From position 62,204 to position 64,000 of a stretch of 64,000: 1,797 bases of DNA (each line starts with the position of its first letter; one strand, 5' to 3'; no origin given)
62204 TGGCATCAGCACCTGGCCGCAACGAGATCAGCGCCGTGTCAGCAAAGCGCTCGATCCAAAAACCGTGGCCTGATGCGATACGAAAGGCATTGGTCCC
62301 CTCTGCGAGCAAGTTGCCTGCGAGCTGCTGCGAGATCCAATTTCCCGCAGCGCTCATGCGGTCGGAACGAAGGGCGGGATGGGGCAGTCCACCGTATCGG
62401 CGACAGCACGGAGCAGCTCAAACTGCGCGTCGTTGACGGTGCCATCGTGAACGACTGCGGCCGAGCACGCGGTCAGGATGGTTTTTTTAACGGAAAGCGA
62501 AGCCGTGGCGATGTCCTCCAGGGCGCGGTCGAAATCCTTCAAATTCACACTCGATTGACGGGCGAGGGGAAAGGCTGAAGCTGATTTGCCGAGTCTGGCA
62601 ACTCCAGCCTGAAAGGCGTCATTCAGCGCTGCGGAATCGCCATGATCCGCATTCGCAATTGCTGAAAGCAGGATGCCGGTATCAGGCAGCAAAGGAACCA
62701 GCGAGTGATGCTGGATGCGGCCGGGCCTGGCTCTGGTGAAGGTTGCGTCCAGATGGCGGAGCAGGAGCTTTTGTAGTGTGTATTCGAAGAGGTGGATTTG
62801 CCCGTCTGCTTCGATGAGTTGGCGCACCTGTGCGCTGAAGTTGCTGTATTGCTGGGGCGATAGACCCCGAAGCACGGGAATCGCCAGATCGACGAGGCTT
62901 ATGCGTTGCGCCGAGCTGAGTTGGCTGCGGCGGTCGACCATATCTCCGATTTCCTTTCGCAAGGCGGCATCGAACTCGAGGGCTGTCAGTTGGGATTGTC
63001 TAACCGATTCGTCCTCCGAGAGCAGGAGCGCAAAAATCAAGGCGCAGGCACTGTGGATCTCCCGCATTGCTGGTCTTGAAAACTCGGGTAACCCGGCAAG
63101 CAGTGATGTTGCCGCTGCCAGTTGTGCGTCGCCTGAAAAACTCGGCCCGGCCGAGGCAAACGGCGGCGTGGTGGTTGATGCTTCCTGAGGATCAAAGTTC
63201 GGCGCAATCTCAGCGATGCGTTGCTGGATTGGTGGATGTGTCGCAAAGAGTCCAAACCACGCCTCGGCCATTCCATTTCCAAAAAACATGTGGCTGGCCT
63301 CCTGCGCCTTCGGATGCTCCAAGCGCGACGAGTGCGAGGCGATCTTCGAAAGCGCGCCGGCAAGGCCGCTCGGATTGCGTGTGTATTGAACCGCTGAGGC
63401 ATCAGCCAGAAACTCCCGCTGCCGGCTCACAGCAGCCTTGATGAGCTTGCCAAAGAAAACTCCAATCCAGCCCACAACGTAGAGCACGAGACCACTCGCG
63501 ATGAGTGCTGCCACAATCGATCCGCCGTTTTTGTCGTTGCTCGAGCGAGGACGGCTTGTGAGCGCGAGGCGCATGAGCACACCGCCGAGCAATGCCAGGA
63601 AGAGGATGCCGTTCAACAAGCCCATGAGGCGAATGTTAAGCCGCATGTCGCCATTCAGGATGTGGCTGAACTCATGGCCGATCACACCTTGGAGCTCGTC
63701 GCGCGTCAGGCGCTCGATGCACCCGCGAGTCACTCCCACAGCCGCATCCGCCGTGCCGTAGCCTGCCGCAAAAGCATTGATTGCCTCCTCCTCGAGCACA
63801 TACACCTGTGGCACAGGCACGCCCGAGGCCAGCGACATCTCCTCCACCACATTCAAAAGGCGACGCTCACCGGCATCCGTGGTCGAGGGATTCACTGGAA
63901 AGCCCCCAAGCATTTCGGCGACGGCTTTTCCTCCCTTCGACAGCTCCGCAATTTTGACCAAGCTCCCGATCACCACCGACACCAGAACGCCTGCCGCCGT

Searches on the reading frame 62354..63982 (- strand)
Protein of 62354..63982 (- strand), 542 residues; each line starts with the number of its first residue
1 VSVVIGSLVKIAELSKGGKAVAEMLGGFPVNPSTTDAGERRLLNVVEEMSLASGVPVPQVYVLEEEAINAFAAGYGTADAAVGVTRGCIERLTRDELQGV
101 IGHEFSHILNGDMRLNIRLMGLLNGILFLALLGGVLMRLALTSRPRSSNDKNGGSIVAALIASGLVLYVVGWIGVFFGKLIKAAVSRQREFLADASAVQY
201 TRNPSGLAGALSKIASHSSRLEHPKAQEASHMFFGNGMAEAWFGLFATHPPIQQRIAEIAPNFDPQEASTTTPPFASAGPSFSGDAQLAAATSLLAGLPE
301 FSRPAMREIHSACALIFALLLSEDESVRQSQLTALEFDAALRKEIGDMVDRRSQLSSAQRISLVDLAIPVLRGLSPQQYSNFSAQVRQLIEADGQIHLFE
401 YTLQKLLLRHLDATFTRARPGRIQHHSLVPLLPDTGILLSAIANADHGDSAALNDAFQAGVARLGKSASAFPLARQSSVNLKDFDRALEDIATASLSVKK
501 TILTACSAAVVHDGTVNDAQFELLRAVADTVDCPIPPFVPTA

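Call 12: search_protein_families(library=pfam, proteins=[window:62354-63982:-], max_evalue=0.001)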
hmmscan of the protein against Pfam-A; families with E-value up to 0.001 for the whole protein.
window:62354-63982:- (542 aa): 1 family
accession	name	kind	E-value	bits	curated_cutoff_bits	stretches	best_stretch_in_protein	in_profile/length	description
PF01435.24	Peptidase_M48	-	1.4e-29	103.7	20.3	1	39-259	4-182/186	Peptidase family M48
